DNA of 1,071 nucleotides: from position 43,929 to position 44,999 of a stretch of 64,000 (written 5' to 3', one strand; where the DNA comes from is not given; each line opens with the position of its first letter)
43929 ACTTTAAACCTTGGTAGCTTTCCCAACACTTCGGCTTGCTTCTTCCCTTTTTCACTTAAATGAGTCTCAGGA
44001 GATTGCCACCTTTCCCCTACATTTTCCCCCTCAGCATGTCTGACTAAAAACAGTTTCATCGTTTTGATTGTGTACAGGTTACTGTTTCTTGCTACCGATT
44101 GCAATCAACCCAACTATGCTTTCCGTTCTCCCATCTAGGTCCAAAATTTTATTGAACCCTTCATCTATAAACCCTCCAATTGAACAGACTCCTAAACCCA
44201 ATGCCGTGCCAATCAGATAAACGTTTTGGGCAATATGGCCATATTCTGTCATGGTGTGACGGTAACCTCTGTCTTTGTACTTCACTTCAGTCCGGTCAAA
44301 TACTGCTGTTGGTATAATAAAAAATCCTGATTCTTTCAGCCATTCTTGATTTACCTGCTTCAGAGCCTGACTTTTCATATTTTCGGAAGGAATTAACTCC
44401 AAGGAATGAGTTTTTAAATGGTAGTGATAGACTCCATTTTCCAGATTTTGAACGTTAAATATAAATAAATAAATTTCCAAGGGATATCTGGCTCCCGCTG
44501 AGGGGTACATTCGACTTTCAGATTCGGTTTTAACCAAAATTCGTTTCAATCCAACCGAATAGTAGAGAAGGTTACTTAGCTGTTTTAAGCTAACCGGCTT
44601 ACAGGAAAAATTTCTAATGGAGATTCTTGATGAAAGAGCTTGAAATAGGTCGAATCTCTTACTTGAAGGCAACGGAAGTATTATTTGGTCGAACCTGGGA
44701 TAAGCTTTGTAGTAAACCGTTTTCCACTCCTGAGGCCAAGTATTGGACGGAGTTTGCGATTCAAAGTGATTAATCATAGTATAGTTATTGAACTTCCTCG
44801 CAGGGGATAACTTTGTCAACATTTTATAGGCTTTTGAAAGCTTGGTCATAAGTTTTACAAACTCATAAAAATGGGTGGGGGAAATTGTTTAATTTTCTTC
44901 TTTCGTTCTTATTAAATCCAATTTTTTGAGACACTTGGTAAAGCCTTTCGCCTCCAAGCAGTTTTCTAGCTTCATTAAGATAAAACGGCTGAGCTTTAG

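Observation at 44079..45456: SagB-type dehydrogenase adjacent to an N-terminally truncated YcaO: remnant azoline-RiPP (TOMM-like) machinery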

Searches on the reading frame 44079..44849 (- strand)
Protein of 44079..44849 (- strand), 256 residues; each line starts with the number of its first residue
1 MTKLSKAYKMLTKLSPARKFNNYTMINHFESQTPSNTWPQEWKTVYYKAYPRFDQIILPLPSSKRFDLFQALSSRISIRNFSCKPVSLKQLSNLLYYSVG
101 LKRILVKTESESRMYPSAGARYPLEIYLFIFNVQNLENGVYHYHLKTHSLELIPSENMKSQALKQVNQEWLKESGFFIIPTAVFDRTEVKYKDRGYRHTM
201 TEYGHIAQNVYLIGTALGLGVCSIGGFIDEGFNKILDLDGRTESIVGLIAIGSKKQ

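Call 3: search_protein_families(library=pfam, proteins=[window:44079-44849:-], max_evalue=1)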
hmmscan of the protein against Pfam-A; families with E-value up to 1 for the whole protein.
window:44079-44849:- (256 aa): 2 families
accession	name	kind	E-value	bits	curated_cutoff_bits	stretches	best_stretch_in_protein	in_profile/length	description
PF00881.29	Nitroreductase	-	5.3e-26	92.2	23.5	1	73-252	2-166/167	Nitroreductase family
PF14512.11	TM1586_NiRdase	-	0.0023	18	27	1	199-255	80-134/215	Putative TM nitroreductase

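Call 4: search_protein_families(library=ncbifam, proteins=[window:44079-44849:-], max_evalue=1)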
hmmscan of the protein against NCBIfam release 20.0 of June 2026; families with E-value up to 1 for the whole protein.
window:44079-44849:- (256 aa): 3 families
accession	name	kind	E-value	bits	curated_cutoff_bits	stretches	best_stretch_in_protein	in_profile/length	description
TIGR03605.1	antibiot_sagB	domain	1.1e-46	158.5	78.4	1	88-252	2-172/173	SagB family peptide dehydrogenase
TIGR04511.1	SagB_rel_DH_2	exception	7.5e-28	97.6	240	1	57-254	163-369/380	putative peptide maturation dehydrogenase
NF008033.1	PRK10765.1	equivalog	0.1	12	223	0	203-248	108-155/240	oxygen-insensitive NADPH nitroreductase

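Call 16: find_homologous_proteins(query=window:44079-44849:-)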
Query window:44079-44849:- (256 aa): 1338 proteins with E <= 0.001 among 2017 candidates; the best 120 are listed.
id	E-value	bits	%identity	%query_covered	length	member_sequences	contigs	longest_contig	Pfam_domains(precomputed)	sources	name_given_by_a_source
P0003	2.0e-168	576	100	100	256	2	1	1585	PF00881.30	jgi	-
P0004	7.3e-118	410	71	98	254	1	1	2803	PF00881.30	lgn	-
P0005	7.7e-113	394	66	98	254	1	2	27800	PF00881.30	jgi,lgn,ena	-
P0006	4.3e-102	359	60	100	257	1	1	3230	PF00881.30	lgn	-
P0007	5.4e-100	352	60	96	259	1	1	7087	PF00881.30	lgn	-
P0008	5.7e-100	352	60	96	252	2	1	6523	PF00881.30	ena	-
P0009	4.9e-98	346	59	96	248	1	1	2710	PF00881.30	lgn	-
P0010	1.7e-97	344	60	95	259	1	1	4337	PF00881.30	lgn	-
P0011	4.7e-97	342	58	100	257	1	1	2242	PF00881.30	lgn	-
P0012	1.8e-96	340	60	94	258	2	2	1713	PF00881.30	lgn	-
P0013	2.2e-96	340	58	95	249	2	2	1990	PF00881.30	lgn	-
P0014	3.3e-96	340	57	98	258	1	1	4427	PF00881.30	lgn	-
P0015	2.0e-95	337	59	95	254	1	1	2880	PF00881.30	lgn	-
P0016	1.0e-94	335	58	95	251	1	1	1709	PF00881.30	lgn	-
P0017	4.5e-93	329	57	98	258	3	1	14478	PF00881.30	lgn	-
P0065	2.5e-81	291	54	94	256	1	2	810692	PF00881.30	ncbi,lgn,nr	ncbi:MAG TPA: SagB/ThcOx family dehydrogenase [Patescibacteria group bacterium]|nr:SagB/ThcOx family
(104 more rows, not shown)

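Call 17: find_encoding_contigs(protein=P0005, flank=8000, max_places=2)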
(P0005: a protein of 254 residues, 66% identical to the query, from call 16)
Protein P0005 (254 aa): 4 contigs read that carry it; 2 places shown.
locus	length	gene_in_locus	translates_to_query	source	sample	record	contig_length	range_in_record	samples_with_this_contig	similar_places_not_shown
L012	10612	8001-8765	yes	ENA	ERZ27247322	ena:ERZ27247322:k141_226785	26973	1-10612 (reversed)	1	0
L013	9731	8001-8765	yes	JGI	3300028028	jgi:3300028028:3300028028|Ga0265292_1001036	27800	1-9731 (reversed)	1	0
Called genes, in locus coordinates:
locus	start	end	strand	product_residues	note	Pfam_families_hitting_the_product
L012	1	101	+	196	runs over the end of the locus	PF13207:AAA_17 (weak), PF13238:AAA_18 (faint)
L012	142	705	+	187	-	PF01725:Ham1p_like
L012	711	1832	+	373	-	PF00282:Pyridoxal_deC, PF00155:Aminotran_1_2 (weak), PF00266:Aminotran_5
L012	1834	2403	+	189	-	PF05014:Nuc_deoxyrib_tr (weak)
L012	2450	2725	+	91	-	-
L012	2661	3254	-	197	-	PF00702:Hydrolase, PF13419:HAD_2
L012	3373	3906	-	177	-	PF00300:His_Phos_1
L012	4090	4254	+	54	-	-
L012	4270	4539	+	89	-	-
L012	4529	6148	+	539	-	PF00733:Asn_synthase (faint)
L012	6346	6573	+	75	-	-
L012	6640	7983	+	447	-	PF02624:YcaO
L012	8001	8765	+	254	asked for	PF00881:Nitroreductase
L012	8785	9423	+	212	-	PF00300:His_Phos_1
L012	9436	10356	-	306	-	PF01636:APH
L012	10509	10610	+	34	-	?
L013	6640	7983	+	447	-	PF02624:YcaO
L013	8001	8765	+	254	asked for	PF00881:Nitroreductase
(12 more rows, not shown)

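Call 18: find_encoding_contigs(protein=P0004, flank=8000, max_places=2)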
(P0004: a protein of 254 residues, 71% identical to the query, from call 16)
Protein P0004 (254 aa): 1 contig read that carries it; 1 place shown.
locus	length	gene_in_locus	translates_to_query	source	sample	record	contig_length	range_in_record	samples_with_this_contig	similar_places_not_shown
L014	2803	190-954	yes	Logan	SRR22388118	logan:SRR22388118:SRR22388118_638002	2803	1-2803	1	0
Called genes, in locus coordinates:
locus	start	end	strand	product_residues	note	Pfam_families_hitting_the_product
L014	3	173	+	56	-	?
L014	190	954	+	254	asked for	PF00881:Nitroreductase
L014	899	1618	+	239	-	PF00300:His_Phos_1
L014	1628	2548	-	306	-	PF01636:APH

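Call 19: find_encoding_contigs(protein=P0065, flank=8000, max_places=2)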
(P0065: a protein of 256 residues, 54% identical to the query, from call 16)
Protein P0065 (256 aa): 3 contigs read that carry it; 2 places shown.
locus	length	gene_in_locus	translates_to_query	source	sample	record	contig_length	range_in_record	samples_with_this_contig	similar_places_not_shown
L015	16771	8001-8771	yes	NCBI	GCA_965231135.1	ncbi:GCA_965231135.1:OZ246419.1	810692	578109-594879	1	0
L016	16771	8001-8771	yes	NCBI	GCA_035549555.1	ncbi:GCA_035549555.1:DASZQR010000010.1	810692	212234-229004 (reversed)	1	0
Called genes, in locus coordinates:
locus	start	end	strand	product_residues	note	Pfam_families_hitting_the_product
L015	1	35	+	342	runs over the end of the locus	PF01738:DLH (faint), PF00326:Peptidase_S9, PF12146:Hydrolase_4 (faint)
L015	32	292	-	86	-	PF13893:RRM_5 (weak), PF00076:RRM_1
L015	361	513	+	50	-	-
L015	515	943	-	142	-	-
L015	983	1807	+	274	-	PF05697:Trigger_N, PF05698:Trigger_C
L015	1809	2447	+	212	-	PF18904:DUF5660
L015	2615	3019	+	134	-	PF03692:CxxCxxCC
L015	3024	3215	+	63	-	-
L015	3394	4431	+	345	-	PF00589:Phage_integrase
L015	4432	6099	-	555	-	-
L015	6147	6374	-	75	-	-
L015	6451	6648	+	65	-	-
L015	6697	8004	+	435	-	PF02624:YcaO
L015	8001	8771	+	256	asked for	PF00881:Nitroreductase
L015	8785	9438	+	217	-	PF00300:His_Phos_1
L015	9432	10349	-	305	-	PF01636:APH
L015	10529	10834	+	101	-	PF01022:HTH_5, PF12840:HTH_20 (weak)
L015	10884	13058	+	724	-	PF22842:Pel9A-like_beta_helix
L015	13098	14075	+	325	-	PF04773:FecR (weak)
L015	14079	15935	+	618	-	PF05226:CHASE2, PF00211:Guanylate_cyc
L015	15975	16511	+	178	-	-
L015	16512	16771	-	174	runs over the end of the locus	PF00293:NUDIX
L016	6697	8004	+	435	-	PF02624:YcaO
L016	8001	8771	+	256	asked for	PF00881:Nitroreductase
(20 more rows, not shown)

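Call 31: find_related_loci(query=A2, collection=genome_contigs, flank=8000)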
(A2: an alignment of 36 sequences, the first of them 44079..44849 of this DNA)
Query A2 (256 aa) in genome_contigs; peptide patterns used: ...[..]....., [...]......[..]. (x = any residue, [..] = any of these).
314 stretches matched a pattern; 242 encode a relative of the query (tblastn E <= 1e-3); the best 80 are kept; 80 distinct loci.
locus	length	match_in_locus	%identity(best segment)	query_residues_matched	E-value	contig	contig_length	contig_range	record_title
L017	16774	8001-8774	53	1-254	6e-93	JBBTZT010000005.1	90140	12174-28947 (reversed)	MAG: Patescibacteria group bacterium isolate H41-bin064_1 H41_bin064_1_000000000005, whole genome shotgun sequence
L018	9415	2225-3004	53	1-256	4e-91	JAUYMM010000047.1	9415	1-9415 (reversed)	MAG: Candidatus Woesebacteria bacterium isolate C24_metabat.bin.86_sub C24_k141_336481, whole genome shotgun sequence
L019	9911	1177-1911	54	13-254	1e-89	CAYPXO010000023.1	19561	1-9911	MAG TPA_asm: uncultured Pseudomonadales bacterium isolate SRP323688_co1_104 genome assembly, contig: NODE_4614_length_19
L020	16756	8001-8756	54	3-254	2e-88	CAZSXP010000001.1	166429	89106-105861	MAG TPA_asm: uncultured Gammaproteobacteria bacterium isolate SRP062349_co2_93 genome assembly, contig: NODE_41_length_1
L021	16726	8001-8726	53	14-253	2e-87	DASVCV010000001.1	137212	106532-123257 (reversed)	MAG TPA_asm: Patescibacteria group bacterium isolate SMAG_U2016 k141_198926, whole genome shotgun sequence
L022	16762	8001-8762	51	1-253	1e-86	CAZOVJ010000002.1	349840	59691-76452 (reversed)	MAG TPA_asm: uncultured Gammaproteobacteria bacterium isolate SRP068000_co4_46 genome assembly, contig: NODE_5_length_34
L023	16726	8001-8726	54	13-253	5e-86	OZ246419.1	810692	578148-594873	MAG: uncultured Gammaproteobacteria bacterium isolate binchicken_co84_156 genome assembly, chromosome: 1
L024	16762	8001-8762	49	1-253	3e-84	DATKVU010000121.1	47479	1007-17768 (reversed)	MAG TPA_asm: Clostridia bacterium isolate SMAG_U14141 k141_824302, whole genome shotgun sequence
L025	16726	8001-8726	48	1-243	1e-75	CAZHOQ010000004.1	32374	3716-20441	MAG TPA_asm: uncultured Gammaproteobacteria bacterium isolate SRP093185_co1_203 genome assembly, contig: NODE_648_length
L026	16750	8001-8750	45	1-254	9e-65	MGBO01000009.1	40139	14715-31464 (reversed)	MAG: Candidatus Roizmanbacteria bacterium RIFOXYC1_FULL_41_16 rifoxyc1_full_scaffold_288, whole genome shotgun sequence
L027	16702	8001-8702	46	20-252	4e-64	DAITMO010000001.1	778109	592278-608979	MAG TPA_asm: Patescibacteria group bacterium isolate CTOTU7669 NODE_3_length_778109_cov_12.319549, whole genome shotgun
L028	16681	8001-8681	47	19-252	2e-63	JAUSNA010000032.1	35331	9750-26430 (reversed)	MAG: Candidatus Levyibacteriota bacterium isolate E19_metabat.bin.104 E19_k141_614893, whole genome shotgun sequence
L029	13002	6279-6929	48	38-252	6e-63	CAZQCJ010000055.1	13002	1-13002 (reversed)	MAG TPA_asm: uncultured Gammaproteobacteria bacterium isolate SRP067234_co1_244 genome assembly, contig: k99_628415, who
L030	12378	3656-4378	43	14-253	1e-62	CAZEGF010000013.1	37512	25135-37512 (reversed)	MAG TPA_asm: uncultured Gammaproteobacteria bacterium isolate SRP135725_co2_582 genome assembly, contig: k141_10591, who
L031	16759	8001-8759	43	1-252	2e-62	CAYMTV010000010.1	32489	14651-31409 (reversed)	MAG TPA_asm: uncultured Gammaproteobacteria bacterium isolate binchicken_co38_1053 genome assembly, contig: NODE_2838_le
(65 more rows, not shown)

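Call 42: search_protein_families(library=ncbifam, proteins=[L012:6640-7983:+, L015:6697-8004:+, L012:4526-6148:+, L012:4270-4539:+, L012:6346-6573:+, L015:6451-6648:+, L017:6421-6645:+, L015:4432-6177:-], max_evalue=0.1)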
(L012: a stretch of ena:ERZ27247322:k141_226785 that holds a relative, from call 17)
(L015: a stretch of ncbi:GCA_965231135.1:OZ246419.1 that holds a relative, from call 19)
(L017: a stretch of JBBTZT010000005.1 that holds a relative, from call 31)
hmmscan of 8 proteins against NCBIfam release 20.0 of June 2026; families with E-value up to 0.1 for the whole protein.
L012:6640-7983:+ (447 aa): 3 families
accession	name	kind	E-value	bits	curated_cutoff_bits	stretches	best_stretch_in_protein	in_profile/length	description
TIGR03604.1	TOMM_cyclo_SagD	subfamily_domain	4.4e-80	269.4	219.25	1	76-446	5-376/377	thiazole/oxazole-forming peptide maturase, SagD family component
TIGR03266.1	methan_mark_1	equivalog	1.2e-22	80.5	365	1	87-415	72-371/376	YcaO-related McrA-glycine thioamidation protein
TIGR00702.1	TIGR00702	domain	7.2e-20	71.4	75.65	1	77-308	58-277/377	YcaO-type kinase domain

L015:6697-8004:+ (435 aa): 3 families
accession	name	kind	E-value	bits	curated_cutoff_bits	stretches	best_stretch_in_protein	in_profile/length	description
TIGR03604.1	TOMM_cyclo_SagD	subfamily_domain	4.4e-77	259.5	219.25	1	67-434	5-376/377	thiazole/oxazole-forming peptide maturase, SagD family component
TIGR03266.1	methan_mark_1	equivalog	3.4e-26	92.1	365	1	69-398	63-364/376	YcaO-related McrA-glycine thioamidation protein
TIGR00702.1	TIGR00702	domain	2.5e-22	79.5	75.65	1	69-400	59-367/377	YcaO-type kinase domain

L012:4526-6148:+ (540 aa): 5 families
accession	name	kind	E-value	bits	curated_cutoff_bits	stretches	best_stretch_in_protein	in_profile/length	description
TIGR01536.1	asn_synth_AEB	equivalog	4.8e-09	35.7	267.1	1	75-338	121-367/517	asparagine synthase (glutamine-hydrolyzing)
NF033535.1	lass_lactam_cya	exception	1.5e-05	23.7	525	1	82-337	127-374/668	lasso peptide isopeptide bond-forming cyclase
TIGR03104.1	trio_amidotrans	equivalog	0.0014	16.9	570.1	0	76-267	121-307/589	N-acetylglutaminylglutamine amidotransferase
TIGR03108.1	eps_aminotran_1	hypoth_equivalog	0.0075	15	816.9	0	77-339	122-371/628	XrtA/PEP-CTERM system amidotransferase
NF033561.1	macrolact_Ik_Al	subfamily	0.031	12.9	300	0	412-502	436-528/561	albusnodin/ikarugamycin family macrolactam cyclase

L012:4270-4539:+ (89 aa): 0 families

L012:6346-6573:+ (75 aa): 0 families

L015:6451-6648:+ (65 aa): 0 families

L017:6421-6645:+ (74 aa): 0 families

L015:4432-6177:- (581 aa): 0 families
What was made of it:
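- On TOMM cyclodehydratase, SagD/YcaO family (TIGR03604 / PF02624): Full-length relatives L012 and L015 pass at 269 and 259 bits (call 42).
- Full-length relatives pass the TIGR03604 cutoff, at 269 and 259 bits against 219 (call 42).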

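Call 43: search_protein_families(library=pfam, proteins=[L012:6640-7983:+, L015:6697-8004:+, L012:4526-6148:+, L012:4270-4539:+, L012:6346-6573:+, L015:6451-6648:+, L017:6421-6645:+, L015:4432-6177:-], max_evalue=0.1)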
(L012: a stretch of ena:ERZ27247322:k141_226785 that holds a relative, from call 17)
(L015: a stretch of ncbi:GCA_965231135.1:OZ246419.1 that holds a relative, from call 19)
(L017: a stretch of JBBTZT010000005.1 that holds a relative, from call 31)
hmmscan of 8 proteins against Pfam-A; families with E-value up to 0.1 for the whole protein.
L012:6640-7983:+ (447 aa): 1 family
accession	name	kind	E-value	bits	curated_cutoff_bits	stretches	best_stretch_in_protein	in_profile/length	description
PF02624.21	YcaO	-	1.1e-55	189.8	25.7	1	76-406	6-324/325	YcaO cyclodehydratase, ATP-ad Mg2+-binding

L015:6697-8004:+ (435 aa): 2 families
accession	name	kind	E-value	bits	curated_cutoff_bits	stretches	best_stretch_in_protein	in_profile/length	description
PF02624.21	YcaO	-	1.5e-59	202.4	25.7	1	68-397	7-325/325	YcaO cyclodehydratase, ATP-ad Mg2+-binding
PF22057.2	BACOVA_00961-like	-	0.064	13.4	27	0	86-167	42-124/140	BACOVA_00961-like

L012:4526-6148:+ (540 aa): 1 family
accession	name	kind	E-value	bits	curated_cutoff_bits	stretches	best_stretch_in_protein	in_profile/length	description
PF00733.27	Asn_synthase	-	1.8e-06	28.3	21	1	224-339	18-132/354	Asparagine synthase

L012:4270-4539:+ (89 aa): 1 family
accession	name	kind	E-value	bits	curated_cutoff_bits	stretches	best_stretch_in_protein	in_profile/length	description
PF02020.24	W2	-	0.098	13.2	30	0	36-68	19-51/79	eIF4-gamma/eIF5/eIF2-epsilon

L012:6346-6573:+ (75 aa): 0 families

L015:6451-6648:+ (65 aa): 0 families

L017:6421-6645:+ (74 aa): 0 families

L015:4432-6177:- (581 aa): 0 families

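Call 52: search_solved_structures(query=L012:6640-7983:+, max_evalue=0.00001, show_alignments=2)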
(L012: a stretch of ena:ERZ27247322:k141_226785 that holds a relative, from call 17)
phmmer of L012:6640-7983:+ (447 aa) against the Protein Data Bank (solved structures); distinct sequences matched with E-value up to 0.00001: 4.
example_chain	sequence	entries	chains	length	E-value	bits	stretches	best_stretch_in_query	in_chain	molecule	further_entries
4bs9_A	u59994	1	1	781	8.4e-18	67.5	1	86-446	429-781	TRUD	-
7u58_A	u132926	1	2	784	1.8e-17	66.4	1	87-434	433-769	MusD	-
4v1t_A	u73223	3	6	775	7.5e-16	61.1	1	138-446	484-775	LYND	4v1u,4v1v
6pe3_A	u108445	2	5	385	6.3e-09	38.3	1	141-301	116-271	Uncharacterized protein MJ1094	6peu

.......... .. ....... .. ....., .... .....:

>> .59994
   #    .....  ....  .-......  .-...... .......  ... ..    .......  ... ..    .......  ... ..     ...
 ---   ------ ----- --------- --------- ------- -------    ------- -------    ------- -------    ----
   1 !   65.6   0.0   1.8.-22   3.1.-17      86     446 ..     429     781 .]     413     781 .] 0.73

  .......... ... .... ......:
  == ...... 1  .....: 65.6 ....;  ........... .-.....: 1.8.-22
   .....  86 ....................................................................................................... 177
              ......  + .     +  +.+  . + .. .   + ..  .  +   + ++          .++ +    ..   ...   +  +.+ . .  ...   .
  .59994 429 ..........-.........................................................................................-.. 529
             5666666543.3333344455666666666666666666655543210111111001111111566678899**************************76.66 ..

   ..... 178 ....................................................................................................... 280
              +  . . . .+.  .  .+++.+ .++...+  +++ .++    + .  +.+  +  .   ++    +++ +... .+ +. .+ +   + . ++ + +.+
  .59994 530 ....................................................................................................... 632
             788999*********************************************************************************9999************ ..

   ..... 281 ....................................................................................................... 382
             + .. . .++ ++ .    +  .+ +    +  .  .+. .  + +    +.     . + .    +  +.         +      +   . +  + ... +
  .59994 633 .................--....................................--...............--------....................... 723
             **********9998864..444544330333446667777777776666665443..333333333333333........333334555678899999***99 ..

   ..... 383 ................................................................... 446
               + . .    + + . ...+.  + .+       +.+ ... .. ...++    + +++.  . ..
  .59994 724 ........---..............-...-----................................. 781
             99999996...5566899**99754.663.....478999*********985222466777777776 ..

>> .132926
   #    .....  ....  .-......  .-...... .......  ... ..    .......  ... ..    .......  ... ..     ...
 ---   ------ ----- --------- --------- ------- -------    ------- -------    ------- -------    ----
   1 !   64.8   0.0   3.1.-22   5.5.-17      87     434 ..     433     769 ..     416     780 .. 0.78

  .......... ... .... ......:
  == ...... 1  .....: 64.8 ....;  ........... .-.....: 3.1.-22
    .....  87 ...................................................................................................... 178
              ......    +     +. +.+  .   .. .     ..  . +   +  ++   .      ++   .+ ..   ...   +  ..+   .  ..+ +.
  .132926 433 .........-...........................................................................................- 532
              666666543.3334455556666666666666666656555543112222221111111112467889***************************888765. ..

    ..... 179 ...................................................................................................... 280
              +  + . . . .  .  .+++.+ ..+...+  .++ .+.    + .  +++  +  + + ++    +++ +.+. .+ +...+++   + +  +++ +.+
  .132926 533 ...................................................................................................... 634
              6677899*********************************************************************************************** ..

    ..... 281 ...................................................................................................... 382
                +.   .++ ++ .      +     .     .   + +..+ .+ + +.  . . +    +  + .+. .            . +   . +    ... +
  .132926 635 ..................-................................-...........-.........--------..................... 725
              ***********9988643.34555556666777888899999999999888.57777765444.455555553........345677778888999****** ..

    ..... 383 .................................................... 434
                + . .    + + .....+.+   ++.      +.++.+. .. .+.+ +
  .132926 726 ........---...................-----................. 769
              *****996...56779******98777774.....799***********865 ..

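Call 66: find_related_loci(query=A2, collection=viral_contigs, flank=8000)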
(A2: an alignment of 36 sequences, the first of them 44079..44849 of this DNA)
Query A2 (256 aa) in viral_contigs; peptide patterns used: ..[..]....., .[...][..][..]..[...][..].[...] (x = any residue, [..] = any of these).
87 stretches matched a pattern, but none encodes a relative of the query by tblastn (E <= 1e-3).
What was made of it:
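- Tried and rejected: There is no SagB relative in IMG/VR (call 66).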
